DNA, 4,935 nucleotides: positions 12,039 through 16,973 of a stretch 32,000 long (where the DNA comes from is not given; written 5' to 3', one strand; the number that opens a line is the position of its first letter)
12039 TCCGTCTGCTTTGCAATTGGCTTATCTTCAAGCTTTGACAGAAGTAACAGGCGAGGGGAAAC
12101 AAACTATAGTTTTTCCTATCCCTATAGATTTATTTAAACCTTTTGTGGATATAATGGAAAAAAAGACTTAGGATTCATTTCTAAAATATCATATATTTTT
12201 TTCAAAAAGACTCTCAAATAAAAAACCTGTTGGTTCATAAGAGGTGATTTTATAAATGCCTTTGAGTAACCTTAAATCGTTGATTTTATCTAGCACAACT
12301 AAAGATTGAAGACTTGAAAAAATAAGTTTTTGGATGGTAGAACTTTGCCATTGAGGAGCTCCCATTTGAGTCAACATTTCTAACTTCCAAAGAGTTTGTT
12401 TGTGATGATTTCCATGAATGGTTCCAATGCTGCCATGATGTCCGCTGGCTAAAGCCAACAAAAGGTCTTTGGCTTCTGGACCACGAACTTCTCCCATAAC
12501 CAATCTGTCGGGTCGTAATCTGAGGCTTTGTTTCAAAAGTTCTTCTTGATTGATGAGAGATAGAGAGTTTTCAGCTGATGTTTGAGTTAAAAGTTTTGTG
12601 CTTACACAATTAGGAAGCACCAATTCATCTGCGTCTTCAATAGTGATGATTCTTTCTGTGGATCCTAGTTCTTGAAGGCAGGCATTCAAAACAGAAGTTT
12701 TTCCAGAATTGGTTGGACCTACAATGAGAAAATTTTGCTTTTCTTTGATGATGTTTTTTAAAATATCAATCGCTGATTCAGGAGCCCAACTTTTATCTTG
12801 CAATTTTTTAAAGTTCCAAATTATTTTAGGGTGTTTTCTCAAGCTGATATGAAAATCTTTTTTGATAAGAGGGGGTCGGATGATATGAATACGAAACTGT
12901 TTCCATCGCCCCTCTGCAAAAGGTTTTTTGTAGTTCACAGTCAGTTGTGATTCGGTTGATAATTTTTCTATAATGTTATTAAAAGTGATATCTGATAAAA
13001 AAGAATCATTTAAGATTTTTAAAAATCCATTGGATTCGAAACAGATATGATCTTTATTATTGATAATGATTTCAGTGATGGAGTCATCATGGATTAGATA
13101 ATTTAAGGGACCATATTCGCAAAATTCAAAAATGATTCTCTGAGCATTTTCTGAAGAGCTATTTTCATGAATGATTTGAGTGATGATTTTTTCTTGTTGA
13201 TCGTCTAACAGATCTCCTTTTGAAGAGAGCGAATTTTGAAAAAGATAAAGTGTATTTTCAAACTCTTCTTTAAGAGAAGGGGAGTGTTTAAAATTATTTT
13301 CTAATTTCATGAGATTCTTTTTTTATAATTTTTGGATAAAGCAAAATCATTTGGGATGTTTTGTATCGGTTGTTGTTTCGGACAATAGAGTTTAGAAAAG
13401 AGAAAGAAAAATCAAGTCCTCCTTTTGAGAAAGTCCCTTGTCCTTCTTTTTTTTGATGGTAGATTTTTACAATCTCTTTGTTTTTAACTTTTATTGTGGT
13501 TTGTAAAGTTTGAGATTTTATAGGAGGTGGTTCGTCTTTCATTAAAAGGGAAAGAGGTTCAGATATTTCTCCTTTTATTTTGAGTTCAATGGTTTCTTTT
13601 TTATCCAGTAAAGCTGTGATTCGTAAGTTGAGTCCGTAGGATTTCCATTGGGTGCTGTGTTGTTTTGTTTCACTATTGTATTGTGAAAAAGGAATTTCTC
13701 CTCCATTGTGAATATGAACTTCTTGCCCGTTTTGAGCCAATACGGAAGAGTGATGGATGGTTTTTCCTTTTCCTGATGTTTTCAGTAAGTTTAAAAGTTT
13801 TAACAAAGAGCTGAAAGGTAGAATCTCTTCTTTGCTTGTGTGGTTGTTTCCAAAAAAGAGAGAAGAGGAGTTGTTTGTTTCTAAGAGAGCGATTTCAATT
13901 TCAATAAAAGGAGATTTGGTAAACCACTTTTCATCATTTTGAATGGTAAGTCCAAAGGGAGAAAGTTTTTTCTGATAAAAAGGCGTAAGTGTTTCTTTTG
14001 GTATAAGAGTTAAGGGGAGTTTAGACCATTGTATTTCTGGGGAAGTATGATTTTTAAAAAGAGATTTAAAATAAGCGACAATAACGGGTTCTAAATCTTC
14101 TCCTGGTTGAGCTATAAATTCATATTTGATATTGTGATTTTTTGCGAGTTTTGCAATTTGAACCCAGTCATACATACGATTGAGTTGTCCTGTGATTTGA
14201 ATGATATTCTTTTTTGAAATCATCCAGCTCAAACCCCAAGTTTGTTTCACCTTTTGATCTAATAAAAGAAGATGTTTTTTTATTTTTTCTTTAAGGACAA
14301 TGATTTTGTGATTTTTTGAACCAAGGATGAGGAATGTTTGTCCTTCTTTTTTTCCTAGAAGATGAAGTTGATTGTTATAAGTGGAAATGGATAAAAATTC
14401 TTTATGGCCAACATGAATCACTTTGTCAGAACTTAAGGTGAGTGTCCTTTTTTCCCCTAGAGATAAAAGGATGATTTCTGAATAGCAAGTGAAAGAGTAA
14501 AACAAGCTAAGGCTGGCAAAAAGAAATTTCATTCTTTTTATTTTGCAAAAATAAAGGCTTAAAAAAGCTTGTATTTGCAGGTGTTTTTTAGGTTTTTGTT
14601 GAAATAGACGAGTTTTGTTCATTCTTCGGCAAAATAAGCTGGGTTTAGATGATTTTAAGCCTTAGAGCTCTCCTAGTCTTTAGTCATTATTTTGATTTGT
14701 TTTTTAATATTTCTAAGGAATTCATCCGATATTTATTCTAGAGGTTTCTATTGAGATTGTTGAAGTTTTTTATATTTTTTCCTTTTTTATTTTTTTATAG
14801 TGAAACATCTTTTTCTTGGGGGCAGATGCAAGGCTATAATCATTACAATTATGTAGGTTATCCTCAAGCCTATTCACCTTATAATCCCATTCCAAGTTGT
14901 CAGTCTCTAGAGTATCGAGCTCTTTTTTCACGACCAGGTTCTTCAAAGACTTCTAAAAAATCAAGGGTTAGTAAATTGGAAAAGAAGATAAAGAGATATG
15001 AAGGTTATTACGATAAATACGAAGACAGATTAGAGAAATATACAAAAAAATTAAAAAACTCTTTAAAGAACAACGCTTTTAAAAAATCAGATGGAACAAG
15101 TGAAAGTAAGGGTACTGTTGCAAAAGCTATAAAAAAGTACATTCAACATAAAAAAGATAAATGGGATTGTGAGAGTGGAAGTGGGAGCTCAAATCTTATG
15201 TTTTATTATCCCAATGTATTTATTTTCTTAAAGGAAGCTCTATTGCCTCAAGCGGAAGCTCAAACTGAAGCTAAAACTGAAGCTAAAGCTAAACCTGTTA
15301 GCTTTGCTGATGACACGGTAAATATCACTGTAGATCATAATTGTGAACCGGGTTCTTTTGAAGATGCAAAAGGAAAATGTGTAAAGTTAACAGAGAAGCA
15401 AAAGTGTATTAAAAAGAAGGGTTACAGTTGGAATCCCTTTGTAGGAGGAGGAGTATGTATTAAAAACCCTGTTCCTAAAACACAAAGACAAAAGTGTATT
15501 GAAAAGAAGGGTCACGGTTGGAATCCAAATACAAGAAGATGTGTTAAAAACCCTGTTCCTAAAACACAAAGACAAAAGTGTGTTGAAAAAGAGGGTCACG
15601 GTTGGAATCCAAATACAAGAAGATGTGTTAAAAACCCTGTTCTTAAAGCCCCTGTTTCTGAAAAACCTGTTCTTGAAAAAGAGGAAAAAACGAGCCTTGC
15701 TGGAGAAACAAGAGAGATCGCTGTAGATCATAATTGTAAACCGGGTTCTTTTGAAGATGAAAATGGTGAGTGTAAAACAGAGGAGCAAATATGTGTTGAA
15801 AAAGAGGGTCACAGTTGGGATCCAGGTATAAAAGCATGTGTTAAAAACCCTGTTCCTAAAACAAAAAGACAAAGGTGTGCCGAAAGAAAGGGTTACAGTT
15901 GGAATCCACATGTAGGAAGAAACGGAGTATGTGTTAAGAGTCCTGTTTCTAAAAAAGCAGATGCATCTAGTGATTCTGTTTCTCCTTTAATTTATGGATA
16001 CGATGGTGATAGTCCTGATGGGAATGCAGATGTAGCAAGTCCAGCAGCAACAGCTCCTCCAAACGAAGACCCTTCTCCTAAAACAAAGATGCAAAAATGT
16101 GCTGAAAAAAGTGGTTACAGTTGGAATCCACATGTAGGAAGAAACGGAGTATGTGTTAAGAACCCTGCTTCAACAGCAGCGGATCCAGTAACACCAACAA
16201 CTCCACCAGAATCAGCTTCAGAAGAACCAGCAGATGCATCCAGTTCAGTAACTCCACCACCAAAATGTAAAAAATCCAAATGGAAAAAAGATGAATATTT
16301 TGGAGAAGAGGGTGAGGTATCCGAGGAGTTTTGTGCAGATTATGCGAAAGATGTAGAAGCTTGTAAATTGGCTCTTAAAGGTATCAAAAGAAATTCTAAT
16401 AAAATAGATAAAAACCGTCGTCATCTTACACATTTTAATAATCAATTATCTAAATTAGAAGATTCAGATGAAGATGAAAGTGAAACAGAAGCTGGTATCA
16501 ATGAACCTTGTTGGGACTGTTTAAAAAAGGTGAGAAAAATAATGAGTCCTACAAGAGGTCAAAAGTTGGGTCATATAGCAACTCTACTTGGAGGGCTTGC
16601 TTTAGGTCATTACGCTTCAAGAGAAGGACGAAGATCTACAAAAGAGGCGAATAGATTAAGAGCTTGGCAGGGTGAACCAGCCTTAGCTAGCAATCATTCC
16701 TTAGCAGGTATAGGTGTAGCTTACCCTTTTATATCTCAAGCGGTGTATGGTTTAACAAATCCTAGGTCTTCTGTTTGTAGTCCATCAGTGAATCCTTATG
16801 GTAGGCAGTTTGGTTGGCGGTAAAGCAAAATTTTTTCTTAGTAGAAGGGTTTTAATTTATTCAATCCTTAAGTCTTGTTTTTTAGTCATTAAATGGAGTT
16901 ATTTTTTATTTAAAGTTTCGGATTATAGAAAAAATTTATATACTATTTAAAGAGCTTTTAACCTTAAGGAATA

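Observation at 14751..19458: Paralogous pair of secreted mosaic proteins wedged between the two halves of a Tad/Flp pilus locus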

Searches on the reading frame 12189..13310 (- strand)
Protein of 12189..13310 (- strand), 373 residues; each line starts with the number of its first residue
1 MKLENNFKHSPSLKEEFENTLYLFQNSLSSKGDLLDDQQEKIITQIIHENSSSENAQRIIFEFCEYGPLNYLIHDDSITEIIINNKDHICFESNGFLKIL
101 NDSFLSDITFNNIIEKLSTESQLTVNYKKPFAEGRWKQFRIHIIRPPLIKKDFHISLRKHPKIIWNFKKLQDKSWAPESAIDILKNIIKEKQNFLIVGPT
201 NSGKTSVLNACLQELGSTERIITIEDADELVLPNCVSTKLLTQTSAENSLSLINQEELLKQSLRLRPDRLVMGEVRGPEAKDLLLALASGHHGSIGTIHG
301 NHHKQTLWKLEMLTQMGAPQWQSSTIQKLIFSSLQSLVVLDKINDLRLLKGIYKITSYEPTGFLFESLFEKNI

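Call 4: search_protein_families(library=pfam, proteins=[window:12189-13310:-], max_evalue=0.1)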
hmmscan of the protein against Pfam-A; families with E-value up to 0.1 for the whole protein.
window:12189-13310:- (373 aa): 16 families
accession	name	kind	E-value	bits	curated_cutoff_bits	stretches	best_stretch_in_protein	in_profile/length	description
PF00437.27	T2SSE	-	1.2e-30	106.9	24.9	1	67-329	6-264/370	Type II/IV secretion system protein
PF13191.12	AAA_16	-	0.00072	20.5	32.6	1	190-260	23-100/167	AAA ATPase domain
PF12775.13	AAA_7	-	0.00078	19.5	25.8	1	183-219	25-61/181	P-loop containing dynein motor region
PF07724.20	AAA_2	-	0.0025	18.3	27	1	190-244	2-56/166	AAA domain (Cdc48 subfamily)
PF00005.33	ABC_tran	-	0.0027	18.7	25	1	188-286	8-80/137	ABC transporter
PF09439.16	SRPRB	-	0.011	15.6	25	1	190-214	2-26/178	Signal recognition particle receptor beta subunit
PF13555.12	AAA_29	-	0.012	15.8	27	1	189-212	20-43/61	P-loop containing region of AAA domain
PF00535.33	Glycos_transf_2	-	0.016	15.6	23.3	1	182-237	43-97/168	Glycosyl transferase family 2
PF02463.25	SMC_N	-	0.017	15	40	0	191-231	24-65/220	RecF/RecN/SMC N terminal domain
PF13476.12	AAA_23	-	0.023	15.8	27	1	190-211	18-39/201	AAA domain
PF04851.21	ResIII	-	0.023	15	22.5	0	182-231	14-66/164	Type III restriction enzyme, res subunit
PF01637.24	ATPase_2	-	0.028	14.7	33.2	1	178-219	5-48/225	ATPase domain predominantly from Archaea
PF20720.3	nSTAND3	-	0.03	14.5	27.2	0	178-230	4-57/155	Novel STAND NTPase 3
PF01926.29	MMR_HSR1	-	0.032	14.8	21.9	1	195-215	3-23/113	50S ribosome-binding GTPase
PF00350.29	Dynamin_N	-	0.075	13.5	27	0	195-214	2-21/168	Dynamin family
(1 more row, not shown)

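Call 12: search_protein_families(library=ncbifam, proteins=[window:12189-13310:-], max_evalue=0.1)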
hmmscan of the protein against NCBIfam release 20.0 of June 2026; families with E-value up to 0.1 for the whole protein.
window:12189-13310:- (373 aa): 30 families (the best 25 are shown)
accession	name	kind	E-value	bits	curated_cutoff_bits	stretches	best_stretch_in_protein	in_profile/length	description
TIGR03819.1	heli_sec_ATPase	hypoth_equivalog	7.4e-53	179.9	373.15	1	45-343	31-328/340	TadA family conjugal transfer-associated ATPase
TIGR02782.1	TrbB_P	equivalog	1.7e-44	152.3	304.55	1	71-361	16-299/303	P-type conjugative transfer ATPase TrbB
TIGR02788.1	VirB11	equivalog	2e-42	145.3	249.95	2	182-349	135-303/308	P-type DNA transfer ATPase VirB11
NF010469.0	PRK13894.1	subfamily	8.1e-36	124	508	1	69-362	27-314/320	conjugal transfer ATPase TrbB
NF010475.0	PRK13900.1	equivalog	1e-31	110.3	389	1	182-319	151-291/333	type IV secretion system ATPase VirB11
NF010407.0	PRK13833.1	subfamily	2.8e-27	96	499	1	73-362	26-307/323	conjugal transfer protein TrbB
NF010425.0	PRK13851.1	equivalog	9.6e-27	93.7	461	1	183-317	154-287/344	type IV secretion system protein VirB11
NF058587.1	archaellum_moto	equivalog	3.2e-24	85.6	550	1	43-300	124-383/527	archaellum flagellar ATPase motor FlaI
NF053672.1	bindosome_BasE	exception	7.6e-22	77.7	1000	1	183-310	261-388/512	bindosome assembly system ATPase subunit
NF041000.1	ATPase_ComGA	equivalog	6.4e-17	61.4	300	1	171-314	107-246/267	competence type IV pilus ATPase ComGA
TIGR01420.1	pilT_fam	subfamily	9.1e-15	54.7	319.1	1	137-310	78-239/343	PilT/PilU family type 4a pilus ATPase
NF007755.0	PRK10436.1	equivalog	4.7e-14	51.9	617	1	181-331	208-350/465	type II secretion system protein GspE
TIGR02538.1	type_IV_pilB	equivalog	1.1e-12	47.4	675.65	1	178-330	303-446/564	type IV-A pilus assembly ATPase PilB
TIGR02533.1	type_II_gspE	equivalog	1.1e-10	40.8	630.25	1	180-318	231-361/486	type II secretion system ATPase GspE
NF053534.1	T4PilAsmATPsTfpB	equivalog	5.7e-09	34.9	850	1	188-313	332-452/584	type IV pilus assembly ATPase TfpB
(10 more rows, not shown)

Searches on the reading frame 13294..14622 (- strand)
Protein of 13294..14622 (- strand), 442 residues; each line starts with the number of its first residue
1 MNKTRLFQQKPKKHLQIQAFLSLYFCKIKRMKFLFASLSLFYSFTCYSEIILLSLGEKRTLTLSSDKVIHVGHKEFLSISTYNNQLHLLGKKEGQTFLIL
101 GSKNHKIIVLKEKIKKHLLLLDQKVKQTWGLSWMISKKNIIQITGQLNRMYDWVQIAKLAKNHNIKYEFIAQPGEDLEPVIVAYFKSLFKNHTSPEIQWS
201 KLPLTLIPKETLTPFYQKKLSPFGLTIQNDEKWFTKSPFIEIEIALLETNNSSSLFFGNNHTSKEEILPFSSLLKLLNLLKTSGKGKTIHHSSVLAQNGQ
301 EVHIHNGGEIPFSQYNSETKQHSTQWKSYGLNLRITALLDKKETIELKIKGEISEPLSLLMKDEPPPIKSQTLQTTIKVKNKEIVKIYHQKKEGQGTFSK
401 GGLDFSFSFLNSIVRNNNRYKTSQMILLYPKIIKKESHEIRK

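Call 4: search_protein_families(library=pfam, proteins=[window:13294-14622:-], max_evalue=0.1)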
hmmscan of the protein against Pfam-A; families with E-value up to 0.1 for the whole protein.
window:13294-14622:- (442 aa): 1 family
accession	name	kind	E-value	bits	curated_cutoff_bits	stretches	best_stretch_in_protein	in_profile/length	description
PF00263.26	Secretin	-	1.4e-15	57.8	27.5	1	280-385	2-117/169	Bacterial type II and III secretion system protein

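Call 12: search_protein_families(library=ncbifam, proteins=[window:13294-14622:-], max_evalue=0.1)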
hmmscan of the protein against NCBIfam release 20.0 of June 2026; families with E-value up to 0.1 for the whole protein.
window:13294-14622:- (442 aa): 4 families
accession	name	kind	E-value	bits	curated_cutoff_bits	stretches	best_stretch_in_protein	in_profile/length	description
TIGR02515.1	IV_pilus_PilQ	subfamily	7.1e-12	45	284.35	1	273-387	260-381/428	type IV pilus secretin PilQ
TIGR02517.1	type_II_gspD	equivalog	1e-09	37.4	351.35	1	265-385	409-539/600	type II secretion system secretin GspD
TIGR02519.1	pilus_MshL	equivalog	0.0048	15.9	250.2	1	257-385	91-239/290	pilus (MSHA type) biogenesis protein MshL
NF007851.2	PRK10560.1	exception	0.013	14.3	598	1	289-386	260-359/412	DNA uptake porin HofQ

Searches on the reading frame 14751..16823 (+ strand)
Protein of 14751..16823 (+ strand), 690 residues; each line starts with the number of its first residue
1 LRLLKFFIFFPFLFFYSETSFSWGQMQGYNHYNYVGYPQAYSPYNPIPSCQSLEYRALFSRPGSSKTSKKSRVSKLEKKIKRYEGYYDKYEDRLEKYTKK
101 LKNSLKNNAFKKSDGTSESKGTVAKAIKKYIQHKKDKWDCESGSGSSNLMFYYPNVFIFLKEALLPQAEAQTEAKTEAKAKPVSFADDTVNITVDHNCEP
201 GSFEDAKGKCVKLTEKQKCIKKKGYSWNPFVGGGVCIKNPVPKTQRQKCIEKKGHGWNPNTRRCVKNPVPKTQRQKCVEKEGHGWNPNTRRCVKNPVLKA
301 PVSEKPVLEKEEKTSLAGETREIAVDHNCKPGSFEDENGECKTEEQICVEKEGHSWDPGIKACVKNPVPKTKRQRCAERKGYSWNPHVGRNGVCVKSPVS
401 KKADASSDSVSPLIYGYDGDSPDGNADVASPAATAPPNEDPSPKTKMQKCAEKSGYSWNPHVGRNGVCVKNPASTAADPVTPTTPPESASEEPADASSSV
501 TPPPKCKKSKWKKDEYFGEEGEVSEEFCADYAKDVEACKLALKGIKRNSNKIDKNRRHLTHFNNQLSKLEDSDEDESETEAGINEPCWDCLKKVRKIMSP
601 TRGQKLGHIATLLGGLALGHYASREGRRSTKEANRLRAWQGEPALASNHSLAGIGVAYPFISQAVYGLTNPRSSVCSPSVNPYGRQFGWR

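Call 4: search_protein_families(library=pfam, proteins=[window:14751-16823:+], max_evalue=0.1)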
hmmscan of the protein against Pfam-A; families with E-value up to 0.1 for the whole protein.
window:14751-16823:+ (690 aa): 2 families
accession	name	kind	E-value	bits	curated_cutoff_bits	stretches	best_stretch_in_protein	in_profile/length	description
PF19202.5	DUF5874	-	0.00053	20.7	27.1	0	245-293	15-67/74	Family of unknown function (DUF5874)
PF12319.13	TryThrA_C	-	0.084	12.8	22.8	0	71-138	23-92/216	Tryptophan-Threonine-rich plasmodium antigen C terminal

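Call 12: search_protein_families(library=ncbifam, proteins=[window:14751-16823:+], max_evalue=0.1)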
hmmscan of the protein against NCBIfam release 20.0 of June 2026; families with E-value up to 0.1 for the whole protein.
window:14751-16823:+ (690 aa): 1 family
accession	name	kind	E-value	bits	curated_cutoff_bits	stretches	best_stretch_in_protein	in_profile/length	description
TIGR00934.2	2a38euk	subfamily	0.031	12.6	441.9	0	144-396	315-464/834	TRK family potassium/sodium uptake transporter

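Call 77: search_protein_families(library=pfam, alignment_id=A6, max_evalue=0.001)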
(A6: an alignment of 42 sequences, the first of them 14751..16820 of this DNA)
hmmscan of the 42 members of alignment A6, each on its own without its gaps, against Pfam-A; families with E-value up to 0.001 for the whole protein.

A. member 1, window:14751-16820:+ (690 aa): 1 family
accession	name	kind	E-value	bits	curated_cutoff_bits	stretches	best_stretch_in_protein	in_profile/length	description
PF19202.5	DUF5874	-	0.00053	20.7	27.1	0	245-293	15-67/74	Family of unknown function (DUF5874)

B. families by the number of members that match (of 42 scanned): 10 families
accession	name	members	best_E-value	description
PF19202.5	DUF5874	3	3.9e-12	Family of unknown function (DUF5874)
PF07382.16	HC2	1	1.4e-20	Histone H1-like nucleoprotein HC2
PF08194.17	DIM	1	4.6e-10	DIM protein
PF22483.2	Mu-transpos_C_2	1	2.2e-09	Mu transposase, C-terminal domain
PF15262.11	DUF4592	1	2.2e-06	Domain of unknown function (DUF4592)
PF01479.30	S4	1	2.7e-06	S4 domain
PF10736.14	DUF2527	1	1.9e-05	Protein of unknown function (DUF2627)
PF08329.16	ChitinaseA_N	1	0.00012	Chitinase A, N-terminal domain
PF05714.16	PFam54_60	1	0.00062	Borrelia Bbcrasp-1 domain containing protein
PF18595.6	Nuf2_DHR10-like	1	0.00064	Nuf2, DHR10-like domain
